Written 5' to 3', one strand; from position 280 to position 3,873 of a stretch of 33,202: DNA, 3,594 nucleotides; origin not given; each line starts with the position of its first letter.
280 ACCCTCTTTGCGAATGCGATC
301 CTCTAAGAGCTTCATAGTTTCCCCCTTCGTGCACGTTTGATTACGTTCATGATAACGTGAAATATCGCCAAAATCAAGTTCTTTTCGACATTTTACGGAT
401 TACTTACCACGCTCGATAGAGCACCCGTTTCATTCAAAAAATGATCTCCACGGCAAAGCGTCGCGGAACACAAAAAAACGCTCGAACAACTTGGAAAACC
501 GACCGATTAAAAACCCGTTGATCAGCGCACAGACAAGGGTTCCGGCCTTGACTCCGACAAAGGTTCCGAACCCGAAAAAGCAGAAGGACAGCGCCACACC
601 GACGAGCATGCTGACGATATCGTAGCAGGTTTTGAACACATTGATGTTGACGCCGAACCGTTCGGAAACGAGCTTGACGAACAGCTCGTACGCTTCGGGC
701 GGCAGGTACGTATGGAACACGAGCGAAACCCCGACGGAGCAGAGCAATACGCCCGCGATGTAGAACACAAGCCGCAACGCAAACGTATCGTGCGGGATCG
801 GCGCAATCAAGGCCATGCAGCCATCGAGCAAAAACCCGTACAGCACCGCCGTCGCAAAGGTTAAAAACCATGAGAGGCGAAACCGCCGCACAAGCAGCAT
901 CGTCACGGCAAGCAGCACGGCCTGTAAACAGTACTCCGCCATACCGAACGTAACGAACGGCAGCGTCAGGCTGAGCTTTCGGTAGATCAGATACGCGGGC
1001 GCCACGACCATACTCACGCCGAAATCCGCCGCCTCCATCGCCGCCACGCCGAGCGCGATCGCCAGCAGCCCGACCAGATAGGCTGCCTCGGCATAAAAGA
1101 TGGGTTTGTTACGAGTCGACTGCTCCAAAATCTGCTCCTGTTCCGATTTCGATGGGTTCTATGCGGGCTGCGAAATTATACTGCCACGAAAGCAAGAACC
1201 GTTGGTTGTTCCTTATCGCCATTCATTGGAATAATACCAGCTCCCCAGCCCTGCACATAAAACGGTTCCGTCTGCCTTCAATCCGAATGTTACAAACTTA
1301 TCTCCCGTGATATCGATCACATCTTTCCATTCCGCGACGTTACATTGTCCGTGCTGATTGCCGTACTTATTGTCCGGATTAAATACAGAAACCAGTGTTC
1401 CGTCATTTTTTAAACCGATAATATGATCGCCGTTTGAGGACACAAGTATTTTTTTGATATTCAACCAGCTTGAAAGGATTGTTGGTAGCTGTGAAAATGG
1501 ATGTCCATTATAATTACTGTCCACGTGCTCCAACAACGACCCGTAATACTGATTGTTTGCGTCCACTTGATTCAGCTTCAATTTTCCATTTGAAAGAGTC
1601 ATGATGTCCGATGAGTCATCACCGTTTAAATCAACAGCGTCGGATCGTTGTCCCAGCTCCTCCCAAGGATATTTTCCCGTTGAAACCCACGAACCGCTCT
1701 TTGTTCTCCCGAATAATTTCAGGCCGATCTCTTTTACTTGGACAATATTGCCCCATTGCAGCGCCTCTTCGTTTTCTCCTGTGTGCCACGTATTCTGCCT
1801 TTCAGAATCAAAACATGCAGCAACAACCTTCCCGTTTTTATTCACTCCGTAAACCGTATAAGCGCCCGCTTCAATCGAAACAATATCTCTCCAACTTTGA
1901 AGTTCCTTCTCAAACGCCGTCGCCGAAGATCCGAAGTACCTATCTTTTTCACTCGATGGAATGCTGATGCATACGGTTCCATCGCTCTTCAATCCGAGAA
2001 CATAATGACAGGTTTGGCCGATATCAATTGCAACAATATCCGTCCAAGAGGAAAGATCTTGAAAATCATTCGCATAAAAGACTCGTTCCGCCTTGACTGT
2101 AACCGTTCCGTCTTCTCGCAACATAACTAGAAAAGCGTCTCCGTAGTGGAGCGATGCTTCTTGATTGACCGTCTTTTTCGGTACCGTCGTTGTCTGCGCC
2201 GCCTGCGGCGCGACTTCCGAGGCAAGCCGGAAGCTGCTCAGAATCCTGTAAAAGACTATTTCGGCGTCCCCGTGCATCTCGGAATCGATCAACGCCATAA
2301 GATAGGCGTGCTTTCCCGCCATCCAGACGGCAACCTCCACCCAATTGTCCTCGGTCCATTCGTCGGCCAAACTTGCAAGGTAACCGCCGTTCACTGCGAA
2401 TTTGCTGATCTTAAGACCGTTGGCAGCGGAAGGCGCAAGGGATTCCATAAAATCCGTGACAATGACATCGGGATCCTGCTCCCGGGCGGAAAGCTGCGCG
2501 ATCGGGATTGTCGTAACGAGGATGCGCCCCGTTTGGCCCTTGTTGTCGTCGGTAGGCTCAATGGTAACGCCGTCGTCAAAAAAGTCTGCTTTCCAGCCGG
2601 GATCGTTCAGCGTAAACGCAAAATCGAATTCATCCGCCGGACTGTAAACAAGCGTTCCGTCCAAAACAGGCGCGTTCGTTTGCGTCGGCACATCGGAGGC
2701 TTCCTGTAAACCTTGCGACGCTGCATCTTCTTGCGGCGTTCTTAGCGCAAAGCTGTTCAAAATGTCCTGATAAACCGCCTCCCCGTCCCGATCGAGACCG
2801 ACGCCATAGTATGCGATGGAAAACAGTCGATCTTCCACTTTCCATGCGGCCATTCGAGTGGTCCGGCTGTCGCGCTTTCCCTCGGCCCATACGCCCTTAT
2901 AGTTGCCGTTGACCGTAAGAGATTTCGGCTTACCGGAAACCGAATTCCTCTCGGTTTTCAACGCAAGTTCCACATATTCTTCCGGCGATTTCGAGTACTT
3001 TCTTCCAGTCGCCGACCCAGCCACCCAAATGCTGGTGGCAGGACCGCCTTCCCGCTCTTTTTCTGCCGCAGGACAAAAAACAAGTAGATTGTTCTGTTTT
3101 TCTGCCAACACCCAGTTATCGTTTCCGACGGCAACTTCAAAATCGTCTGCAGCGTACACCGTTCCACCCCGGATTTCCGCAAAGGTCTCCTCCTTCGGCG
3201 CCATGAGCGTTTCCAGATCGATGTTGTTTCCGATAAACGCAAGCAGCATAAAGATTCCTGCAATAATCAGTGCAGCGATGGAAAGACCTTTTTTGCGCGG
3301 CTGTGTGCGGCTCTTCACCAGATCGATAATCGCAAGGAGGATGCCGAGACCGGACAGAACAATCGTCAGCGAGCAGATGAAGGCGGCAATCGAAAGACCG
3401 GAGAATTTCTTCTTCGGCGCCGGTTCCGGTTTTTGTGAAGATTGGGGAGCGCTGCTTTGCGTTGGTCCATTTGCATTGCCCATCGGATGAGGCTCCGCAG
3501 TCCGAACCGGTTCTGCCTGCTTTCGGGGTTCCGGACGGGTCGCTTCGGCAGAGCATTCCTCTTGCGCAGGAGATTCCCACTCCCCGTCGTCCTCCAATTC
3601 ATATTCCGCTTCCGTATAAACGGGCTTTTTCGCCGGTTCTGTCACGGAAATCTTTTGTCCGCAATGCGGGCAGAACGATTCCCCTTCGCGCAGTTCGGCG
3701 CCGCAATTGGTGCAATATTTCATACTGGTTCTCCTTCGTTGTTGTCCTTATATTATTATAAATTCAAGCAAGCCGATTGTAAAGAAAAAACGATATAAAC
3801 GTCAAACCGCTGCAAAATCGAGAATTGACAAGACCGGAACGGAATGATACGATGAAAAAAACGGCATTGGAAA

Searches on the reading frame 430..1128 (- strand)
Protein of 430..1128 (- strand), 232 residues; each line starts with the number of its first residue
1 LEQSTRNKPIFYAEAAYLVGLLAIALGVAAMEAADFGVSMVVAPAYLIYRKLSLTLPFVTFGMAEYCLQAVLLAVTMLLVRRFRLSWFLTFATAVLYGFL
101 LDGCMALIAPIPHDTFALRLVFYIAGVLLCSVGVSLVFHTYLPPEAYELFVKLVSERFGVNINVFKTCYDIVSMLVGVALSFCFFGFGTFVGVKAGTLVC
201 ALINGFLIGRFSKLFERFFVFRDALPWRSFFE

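Call 88: search_protein_families(library=pfam, proteins=[window:430-1128:-], max_evalue=0.00001)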
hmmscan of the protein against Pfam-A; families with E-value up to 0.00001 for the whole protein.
window:430-1128:- (232 aa): 1 family
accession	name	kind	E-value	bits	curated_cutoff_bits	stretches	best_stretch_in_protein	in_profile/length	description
PF19700.5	DUF6198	-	4.8e-11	43.2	27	1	18-216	15-206/217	Family of unknown function (DUF6198)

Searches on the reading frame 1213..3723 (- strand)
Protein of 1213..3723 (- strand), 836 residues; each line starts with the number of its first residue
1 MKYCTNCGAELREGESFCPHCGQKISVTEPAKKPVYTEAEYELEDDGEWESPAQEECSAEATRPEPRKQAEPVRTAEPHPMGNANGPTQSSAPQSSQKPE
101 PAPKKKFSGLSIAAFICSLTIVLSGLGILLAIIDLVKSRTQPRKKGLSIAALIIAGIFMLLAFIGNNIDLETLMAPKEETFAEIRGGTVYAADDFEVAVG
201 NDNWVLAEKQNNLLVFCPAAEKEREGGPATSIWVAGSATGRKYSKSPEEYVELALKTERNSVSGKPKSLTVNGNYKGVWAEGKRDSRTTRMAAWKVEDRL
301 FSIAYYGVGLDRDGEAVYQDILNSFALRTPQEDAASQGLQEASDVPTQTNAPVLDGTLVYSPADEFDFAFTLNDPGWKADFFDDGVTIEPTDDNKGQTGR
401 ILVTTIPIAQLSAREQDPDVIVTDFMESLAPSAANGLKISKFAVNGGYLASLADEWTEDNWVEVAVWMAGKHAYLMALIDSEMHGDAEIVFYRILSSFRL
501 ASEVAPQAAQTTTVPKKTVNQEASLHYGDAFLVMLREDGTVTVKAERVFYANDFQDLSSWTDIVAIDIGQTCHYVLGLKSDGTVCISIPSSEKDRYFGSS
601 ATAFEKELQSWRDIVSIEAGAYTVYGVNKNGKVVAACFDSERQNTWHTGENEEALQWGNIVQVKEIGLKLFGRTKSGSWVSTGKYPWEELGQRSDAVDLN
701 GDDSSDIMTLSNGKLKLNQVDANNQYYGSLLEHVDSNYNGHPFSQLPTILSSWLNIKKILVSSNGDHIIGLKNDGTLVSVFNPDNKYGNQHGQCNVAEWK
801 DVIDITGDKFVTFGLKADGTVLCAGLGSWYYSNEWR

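Call 88: search_protein_families(library=pfam, proteins=[window:1213-3723:-], max_evalue=0.00001)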
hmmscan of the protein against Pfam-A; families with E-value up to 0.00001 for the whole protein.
window:1213-3723:- (836 aa): 2 families
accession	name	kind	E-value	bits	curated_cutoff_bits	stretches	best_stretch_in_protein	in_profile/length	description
PF13240.11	Zn_Ribbon_1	-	2.2e-08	34.1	25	1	3-24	1-22/23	zinc-ribbon domain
PF13248.11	Zn_ribbon_3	-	3.8e-06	26.6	27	1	1-25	2-26/26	zinc-ribbon domain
